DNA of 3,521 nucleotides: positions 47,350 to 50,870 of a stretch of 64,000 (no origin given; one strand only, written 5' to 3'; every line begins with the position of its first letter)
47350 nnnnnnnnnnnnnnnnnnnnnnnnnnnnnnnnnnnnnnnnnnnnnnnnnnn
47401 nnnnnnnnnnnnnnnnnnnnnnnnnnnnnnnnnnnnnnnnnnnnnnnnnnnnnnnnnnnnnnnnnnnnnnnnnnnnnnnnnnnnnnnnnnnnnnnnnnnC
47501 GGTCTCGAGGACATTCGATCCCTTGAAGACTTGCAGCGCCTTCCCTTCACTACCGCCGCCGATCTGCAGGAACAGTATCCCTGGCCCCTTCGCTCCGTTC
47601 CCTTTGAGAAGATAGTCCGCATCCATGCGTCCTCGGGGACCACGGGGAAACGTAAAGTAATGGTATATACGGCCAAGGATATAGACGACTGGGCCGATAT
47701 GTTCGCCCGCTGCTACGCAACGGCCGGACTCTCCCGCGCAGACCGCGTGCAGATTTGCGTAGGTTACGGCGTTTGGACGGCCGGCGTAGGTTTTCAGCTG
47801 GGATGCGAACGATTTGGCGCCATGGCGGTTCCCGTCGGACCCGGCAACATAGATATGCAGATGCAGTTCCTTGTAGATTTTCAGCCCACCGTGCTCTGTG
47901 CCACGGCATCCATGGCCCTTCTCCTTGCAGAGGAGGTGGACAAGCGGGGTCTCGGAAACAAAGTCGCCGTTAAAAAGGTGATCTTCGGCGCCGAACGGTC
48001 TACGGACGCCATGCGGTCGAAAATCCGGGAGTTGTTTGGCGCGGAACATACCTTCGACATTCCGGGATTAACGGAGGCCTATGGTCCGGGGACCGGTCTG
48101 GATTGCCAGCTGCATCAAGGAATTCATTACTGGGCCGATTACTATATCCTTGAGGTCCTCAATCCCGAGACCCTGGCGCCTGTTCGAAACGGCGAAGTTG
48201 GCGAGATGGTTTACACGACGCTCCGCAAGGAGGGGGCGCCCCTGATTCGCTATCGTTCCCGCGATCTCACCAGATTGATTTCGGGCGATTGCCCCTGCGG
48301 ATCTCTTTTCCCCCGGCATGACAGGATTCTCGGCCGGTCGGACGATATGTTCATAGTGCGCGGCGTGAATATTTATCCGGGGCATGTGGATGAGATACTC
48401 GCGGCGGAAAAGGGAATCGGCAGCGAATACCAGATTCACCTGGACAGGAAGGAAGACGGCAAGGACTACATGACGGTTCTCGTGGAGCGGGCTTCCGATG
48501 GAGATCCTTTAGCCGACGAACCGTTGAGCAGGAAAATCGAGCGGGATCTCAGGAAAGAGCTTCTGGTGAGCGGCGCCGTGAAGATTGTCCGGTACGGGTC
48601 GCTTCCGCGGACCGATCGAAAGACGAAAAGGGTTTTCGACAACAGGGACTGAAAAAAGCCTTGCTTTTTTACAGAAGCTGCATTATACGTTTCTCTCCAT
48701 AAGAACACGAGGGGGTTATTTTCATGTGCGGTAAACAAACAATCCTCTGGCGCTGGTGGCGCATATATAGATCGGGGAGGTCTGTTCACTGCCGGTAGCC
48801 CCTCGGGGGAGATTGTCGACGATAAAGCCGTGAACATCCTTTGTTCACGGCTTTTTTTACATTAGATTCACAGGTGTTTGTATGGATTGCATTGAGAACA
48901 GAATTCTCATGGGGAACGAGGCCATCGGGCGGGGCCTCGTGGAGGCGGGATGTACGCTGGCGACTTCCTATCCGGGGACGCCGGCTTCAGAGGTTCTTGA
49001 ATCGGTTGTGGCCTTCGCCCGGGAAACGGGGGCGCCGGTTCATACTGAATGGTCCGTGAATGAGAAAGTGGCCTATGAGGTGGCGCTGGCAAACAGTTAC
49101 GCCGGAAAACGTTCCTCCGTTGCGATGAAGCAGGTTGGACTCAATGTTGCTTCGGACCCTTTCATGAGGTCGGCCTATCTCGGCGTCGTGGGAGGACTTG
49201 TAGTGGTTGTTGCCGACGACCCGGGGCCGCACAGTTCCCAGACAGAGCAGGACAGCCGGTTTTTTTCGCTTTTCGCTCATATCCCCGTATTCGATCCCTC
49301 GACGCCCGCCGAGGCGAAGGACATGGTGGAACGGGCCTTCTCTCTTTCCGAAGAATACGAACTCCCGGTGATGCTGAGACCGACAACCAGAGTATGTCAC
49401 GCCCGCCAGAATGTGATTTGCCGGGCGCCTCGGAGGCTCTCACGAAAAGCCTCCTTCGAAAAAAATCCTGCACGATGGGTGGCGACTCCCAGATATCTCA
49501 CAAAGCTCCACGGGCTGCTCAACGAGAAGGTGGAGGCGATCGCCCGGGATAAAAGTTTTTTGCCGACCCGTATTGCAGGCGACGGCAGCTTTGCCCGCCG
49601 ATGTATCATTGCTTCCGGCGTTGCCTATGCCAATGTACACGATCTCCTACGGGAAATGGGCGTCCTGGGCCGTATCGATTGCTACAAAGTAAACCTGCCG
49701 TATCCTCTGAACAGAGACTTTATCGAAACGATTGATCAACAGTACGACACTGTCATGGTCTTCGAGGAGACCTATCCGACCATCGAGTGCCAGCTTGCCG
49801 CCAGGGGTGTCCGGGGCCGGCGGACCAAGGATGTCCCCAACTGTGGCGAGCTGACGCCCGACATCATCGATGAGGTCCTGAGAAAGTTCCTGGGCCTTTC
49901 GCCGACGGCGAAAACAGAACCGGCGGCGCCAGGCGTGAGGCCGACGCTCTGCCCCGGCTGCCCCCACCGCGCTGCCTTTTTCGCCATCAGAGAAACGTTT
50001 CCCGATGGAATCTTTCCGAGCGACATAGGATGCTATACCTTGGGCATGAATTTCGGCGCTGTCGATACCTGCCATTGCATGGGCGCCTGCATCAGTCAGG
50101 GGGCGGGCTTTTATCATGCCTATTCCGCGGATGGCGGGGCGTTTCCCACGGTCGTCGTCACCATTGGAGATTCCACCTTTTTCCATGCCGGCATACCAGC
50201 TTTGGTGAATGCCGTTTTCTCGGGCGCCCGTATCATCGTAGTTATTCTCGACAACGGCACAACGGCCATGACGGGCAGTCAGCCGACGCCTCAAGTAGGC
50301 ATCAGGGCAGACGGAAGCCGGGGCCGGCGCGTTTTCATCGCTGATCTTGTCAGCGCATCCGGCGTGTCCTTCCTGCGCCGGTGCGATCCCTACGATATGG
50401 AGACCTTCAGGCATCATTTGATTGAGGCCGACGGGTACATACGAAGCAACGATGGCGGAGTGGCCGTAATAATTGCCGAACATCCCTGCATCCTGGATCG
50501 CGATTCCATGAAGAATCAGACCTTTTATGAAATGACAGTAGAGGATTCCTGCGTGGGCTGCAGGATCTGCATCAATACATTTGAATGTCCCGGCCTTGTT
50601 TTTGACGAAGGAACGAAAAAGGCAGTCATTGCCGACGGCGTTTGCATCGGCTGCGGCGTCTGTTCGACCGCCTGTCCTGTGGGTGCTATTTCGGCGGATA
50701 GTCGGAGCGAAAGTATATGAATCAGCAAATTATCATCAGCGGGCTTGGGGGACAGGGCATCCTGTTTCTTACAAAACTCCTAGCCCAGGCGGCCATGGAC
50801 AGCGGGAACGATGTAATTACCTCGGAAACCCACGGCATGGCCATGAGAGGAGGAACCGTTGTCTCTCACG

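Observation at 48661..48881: Candidate tryptophan attenuator (Trp-rich leader peptide, antiterminator and terminator) in front of iorAB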

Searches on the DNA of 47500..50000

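Call 3: search_rna_families(source=window, start=47500, end=50000, threshold=evalue, max_evalue=10, show_alignments=3)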
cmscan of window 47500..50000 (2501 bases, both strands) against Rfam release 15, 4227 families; matches with E-value up to 10: 1.
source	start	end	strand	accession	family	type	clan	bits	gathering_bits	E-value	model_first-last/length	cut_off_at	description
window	49837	49875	+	RF02946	cow-rumen-1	Gene; sRNA;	-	15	53.4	6.2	1-61/61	no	cow-rumen-1 RNA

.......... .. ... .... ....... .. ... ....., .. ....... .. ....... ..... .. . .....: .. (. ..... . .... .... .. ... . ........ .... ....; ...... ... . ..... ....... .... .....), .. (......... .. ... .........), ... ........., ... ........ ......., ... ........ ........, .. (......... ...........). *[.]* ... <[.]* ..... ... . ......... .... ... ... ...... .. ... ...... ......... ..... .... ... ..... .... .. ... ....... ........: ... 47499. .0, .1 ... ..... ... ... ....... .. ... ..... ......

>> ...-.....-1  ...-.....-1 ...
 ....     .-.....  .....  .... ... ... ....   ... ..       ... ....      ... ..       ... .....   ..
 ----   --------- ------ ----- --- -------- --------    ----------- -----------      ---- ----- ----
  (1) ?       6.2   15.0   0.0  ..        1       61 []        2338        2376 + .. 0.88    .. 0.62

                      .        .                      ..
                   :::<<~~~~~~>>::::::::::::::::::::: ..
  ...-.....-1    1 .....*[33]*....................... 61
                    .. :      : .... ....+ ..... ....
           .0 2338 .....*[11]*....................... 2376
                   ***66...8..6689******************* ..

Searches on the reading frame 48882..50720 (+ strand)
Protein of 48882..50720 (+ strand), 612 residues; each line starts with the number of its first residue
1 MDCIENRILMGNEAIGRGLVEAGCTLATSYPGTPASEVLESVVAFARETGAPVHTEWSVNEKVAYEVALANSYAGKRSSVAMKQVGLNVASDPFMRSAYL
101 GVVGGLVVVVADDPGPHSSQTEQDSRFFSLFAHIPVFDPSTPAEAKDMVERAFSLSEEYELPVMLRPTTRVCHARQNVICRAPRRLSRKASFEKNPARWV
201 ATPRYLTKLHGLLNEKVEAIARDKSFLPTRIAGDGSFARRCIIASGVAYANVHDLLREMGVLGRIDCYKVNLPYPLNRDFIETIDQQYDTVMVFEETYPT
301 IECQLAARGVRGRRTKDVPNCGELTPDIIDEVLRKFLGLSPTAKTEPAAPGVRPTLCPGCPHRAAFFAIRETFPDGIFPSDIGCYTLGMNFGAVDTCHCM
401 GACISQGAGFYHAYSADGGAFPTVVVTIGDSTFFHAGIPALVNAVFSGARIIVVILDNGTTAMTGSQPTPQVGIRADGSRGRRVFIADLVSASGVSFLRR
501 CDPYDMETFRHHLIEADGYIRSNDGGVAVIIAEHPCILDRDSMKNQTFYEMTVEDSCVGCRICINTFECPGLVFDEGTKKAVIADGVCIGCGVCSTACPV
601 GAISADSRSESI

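Call 6: search_protein_families(library=pfam, proteins=[window:48882-50720:+])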
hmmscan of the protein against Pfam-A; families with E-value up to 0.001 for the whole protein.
window:48882-50720:+ (612 aa): 8 families
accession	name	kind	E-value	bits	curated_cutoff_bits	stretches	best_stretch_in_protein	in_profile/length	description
PF02775.26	TPP_enzyme_C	-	3.5e-13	50.1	21.9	1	381-516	1-140/151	Thiamine pyrophosphate enzyme, C-terminal TPP binding domain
PF01855.24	POR_N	-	3.5e-10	40.4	27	1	18-184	2-171/231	Pyruvate flavodoxin/ferredoxin oxidoreductase, thiamine diP-bdg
PF00037.32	Fer4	-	3.6e-06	27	21.1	1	586-604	6-24/24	4Fe-4S binding domain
PF14697.11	Fer4_21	-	4e-05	24.1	35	1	554-603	5-57/59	4Fe-4S dicluster domain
PF13237.11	Fer4_10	-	6.4e-05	23.2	25.5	1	554-599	6-53/53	4Fe-4S dicluster domain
PF12838.12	Fer4_7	-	0.00013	22.8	27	1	556-602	1-52/52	4Fe-4S dicluster domain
PF12837.12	Fer4_6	-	0.0002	21.6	25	1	582-603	3-24/24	4Fe-4S binding domain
PF13187.11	Fer4_9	-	0.00048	20.5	27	1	557-603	2-52/52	4Fe-4S dicluster domain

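Call 8: find_related_loci(query=window:48882-50720:+, collection=genome_contigs, flank=4000)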
Query window:48882-50720:+ (612 aa) in genome_contigs; peptide patterns used: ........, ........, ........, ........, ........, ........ (x = any residue, [..] = any of these).
83 stretches matched a pattern; 55 encode a relative of the query (tblastn E <= 1e-3); 55 distinct loci.
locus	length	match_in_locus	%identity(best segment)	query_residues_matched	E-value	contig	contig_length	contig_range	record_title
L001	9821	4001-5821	71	4-609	0e+0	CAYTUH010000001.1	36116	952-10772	MAG TPA_asm: uncultured Syntrophaceae bacterium isolate binchicken_co42_424 genome assembly, contig: NODE_1025_length_36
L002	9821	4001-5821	68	2-607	0e+0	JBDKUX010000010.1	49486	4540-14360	MAG: Smithella sp. isolate 8_bin.29 c_000000051504, whole genome shotgun sequence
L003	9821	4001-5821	68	2-607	0e+0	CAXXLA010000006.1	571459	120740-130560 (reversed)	MAG: Smithellaceae bacterium isolate 28a06b0b-966f-4d1b-b133-abbbdd0ba6e7 genome assembly, contig: contig_6, whole genom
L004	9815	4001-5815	68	4-607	0e+0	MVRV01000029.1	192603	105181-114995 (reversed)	MAG: Smithella sp. PtaU1.Bin162 A4E71_contig000029, whole genome shotgun sequence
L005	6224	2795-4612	68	2-606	0e+0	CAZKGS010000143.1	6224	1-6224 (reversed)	MAG TPA_asm: uncultured Syntrophaceae bacterium isolate SRP178699_co3_249 genome assembly, contig: NODE_11539_length_622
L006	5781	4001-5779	68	2-593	0e+0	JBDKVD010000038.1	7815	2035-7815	MAG: Smithella sp. isolate 8_bin.81 c_000000114678, whole genome shotgun sequence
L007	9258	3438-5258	67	1-606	0e+0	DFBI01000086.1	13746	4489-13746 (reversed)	MAG TPA_asm: Syntrophaceae bacterium UBA3084 UBA3084_contig_531, whole genome shotgun sequence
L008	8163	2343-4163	67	1-606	0e+0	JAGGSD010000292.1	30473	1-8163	MAG: Syntrophobacterales bacterium isolate AUK013 PB_MANV_013_c_000000000138, whole genome shotgun sequence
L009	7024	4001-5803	70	4-604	0e+0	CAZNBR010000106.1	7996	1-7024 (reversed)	MAG TPA_asm: uncultured Syntrophaceae bacterium isolate SRP178699_co1_451 genome assembly, contig: NODE_12870_length_799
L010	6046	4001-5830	66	1-609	0e+0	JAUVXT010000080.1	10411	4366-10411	MAG: Deltaproteobacteria bacterium isolate CSMAG_1223 CSMAG_1223_k141_210312_length_10411_cov_8.0000, whole genome shotg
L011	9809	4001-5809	68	4-606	0e+0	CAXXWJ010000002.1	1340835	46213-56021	MAG: Syntrophales bacterium isolate 245eff7d-e5b7-4493-ab22-9b904db7233a genome assembly, contig: contig_2, whole genome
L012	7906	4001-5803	68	4-604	0e+0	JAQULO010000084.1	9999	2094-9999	MAG: Syntrophales bacterium isolate STD1_132 NODE_19657_length_9999_cov_3.818780_Sandtown_D1, whole genome shotgun seque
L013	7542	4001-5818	66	1-606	0e+0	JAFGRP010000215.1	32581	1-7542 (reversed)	MAG: Deltaproteobacteria bacterium isolate Zod_Metabat.836 k87_12019559, whole genome shotgun sequence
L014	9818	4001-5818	66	1-606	0e+0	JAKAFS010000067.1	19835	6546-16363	MAG: Deltaproteobacteria bacterium isolate WY2.bin112 NODE_3731_length_19835_cov_1.639537, whole genome shotgun sequence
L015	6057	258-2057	67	4-603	0e+0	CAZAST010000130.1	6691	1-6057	MAG TPA_asm: uncultured Syntrophaceae bacterium isolate SRP192927_co6_553 genome assembly, contig: NODE_31158_length_669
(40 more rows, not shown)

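Call 19: find_related_loci(query=window:48882-50720:+, collection=metagenome_contigs, flank=3000)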
Query window:48882-50720:+ (612 aa) in metagenome_contigs; peptide patterns used: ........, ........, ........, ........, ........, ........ (x = any residue, [..] = any of these).
130 stretches matched a pattern; 70 encode a relative of the query (tblastn E <= 1e-3); 70 distinct loci.
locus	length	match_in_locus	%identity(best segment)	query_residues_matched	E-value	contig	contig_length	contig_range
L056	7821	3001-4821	69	2-607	0e+0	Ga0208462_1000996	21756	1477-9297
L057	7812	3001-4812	72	4-606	0e+0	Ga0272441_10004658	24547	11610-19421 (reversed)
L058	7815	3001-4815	68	4-607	0e+0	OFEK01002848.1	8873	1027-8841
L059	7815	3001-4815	68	4-607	0e+0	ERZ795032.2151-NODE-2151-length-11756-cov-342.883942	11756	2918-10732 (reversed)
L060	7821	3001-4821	68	2-607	0e+0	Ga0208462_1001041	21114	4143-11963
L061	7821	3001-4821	68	2-607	0e+0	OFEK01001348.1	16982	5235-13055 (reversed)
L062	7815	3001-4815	68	4-607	0e+0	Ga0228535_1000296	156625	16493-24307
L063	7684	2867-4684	68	2-606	0e+0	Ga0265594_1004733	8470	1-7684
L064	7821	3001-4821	67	1-606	0e+0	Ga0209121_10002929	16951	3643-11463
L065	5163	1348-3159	67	1-603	0e+0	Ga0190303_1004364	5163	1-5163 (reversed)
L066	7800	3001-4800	69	6-604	0e+0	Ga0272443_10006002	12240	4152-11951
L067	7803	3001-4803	71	4-603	0e+0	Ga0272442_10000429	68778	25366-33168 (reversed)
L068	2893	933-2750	67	1-606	0e+0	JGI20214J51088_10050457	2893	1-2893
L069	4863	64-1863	67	4-603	0e+0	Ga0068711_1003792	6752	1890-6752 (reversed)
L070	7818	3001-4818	67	5-609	0e+0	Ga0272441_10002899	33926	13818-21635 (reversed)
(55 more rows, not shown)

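Call 36: search_protein_families(library=ncbifam, proteins=[window:48882-50720:+])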
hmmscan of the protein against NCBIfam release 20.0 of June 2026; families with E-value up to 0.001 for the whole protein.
window:48882-50720:+ (612 aa): 29 families (the best 25 are shown)
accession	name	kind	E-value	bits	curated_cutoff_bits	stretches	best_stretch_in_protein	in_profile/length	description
TIGR03336.1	IOR_alpha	equivalog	6.4e-187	622.5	650.9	1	6-603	2-595/595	indolepyruvate ferredoxin oxidoreductase subunit alpha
NF009589.0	PRK13030.1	subfamily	8.1e-31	106.6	816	1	84-469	126-545/1170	indolepyruvate ferredoxin oxidoreductase family protein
NF009588.0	PRK13029.1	subfamily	8.8e-24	83.5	952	2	103-307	147-361/1196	indolepyruvate ferredoxin oxidoreductase family protein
TIGR03710.1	OAFO_sf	subfamily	4.8e-15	55.1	482.75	1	6-165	193-356/561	2-oxoacid:acceptor oxidoreductase subunit alpha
NF005507.0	PRK07119.1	subfamily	1.9e-12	46.6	399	1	6-169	4-171/352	3-methyl-2-oxobutanoate dehydrogenase subunit VorB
NF006412.0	PRK08659.1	equivalog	3.3e-12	46.3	411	1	6-44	5-43/378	2-oxoacid:acceptor oxidoreductase subunit alpha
NF040864.1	HgcB_ferredoxin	equivalog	1.5e-08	34.3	99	1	554-606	13-64/93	mercury methylation ferredoxin HgcB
NF040770.1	hetero_SS_HdrA2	exception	1.8e-07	29.7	1100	1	537-608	559-628/777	CoB-CoM heterodisulfide reductase HdrA2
NF058577.1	FdxA_fam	equivalog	2.7e-07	30.7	65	1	552-602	4-52/52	4Fe-4S ferredoxin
NF045490.1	FdxA_Protbact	equivalog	4.6e-07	30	135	1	552-609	4-61/104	ferredoxin FdxA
TIGR02700.1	flavo_MJ0208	hypoth_equivalog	1e-06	28.2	251.35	1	525-605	121-196/234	dihydromethanopterin reductase (acceptor)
TIGR02179.1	PorD_KorD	subfamily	1.3e-06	28.4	60.05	1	548-604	18-73/78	2-oxoacid:acceptor oxidoreductase, delta subunit, pyruvate/2-ketoisovalerate family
NF045874.1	Vhu_polyferre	exception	3e-06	26.2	600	1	551-605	124-176/381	F420-non-reducing hydrogenase associated-polyferredoxin VhuB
NF007206.0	PRK09627.1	equivalog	3.4e-06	26.2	579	1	8-174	5-175/375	2-oxoglutarate synthase subunit alpha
NF006221.0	PRK08348.1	subfamily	5.1e-06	26.2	124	1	545-605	37-94/136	NADH-plastoquinone oxidoreductase subunit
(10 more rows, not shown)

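Call 53: find_encoding_contigs(protein=window:48882-50720:+, flank=1000, max_places=3)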
Protein window:48882-50720:+ (612 aa): no gene with exactly this product is on record in the collection.
